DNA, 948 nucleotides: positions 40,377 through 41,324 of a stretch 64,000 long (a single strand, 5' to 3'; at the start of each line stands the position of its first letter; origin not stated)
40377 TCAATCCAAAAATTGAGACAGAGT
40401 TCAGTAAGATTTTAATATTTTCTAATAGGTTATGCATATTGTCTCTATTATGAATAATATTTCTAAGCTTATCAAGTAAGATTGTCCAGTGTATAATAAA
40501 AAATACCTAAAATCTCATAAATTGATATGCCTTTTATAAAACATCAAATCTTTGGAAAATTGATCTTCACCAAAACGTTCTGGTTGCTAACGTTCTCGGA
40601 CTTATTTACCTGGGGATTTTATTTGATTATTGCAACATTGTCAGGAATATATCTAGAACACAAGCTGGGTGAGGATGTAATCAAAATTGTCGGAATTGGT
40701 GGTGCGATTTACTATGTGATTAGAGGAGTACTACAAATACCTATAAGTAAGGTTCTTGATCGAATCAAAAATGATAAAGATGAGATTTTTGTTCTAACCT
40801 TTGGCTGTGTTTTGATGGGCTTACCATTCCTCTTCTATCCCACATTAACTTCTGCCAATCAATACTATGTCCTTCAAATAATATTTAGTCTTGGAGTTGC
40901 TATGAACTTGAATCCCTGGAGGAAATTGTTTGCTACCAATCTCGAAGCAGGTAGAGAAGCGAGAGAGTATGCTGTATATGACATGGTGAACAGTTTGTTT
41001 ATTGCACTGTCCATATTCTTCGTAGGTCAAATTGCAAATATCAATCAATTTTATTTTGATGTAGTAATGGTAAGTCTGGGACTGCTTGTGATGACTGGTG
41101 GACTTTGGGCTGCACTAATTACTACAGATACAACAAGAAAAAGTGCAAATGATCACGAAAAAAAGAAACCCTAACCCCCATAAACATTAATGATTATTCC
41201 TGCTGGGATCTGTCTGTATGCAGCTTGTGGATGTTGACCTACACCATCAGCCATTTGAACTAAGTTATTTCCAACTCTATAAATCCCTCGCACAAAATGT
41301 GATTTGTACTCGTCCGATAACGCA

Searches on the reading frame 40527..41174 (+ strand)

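Call 18: search_protein_families(library=pfam, proteins=[window:40527-41174:+], max_evalue=0.01)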
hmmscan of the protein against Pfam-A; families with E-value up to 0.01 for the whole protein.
window:40527-41174:+ (215 aa): 1 family
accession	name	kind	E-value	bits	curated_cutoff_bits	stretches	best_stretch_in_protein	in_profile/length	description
PF07690.21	MFS_1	-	5.1e-11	42.5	33.4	1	19-212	2-186/347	Major Facilitator Superfamily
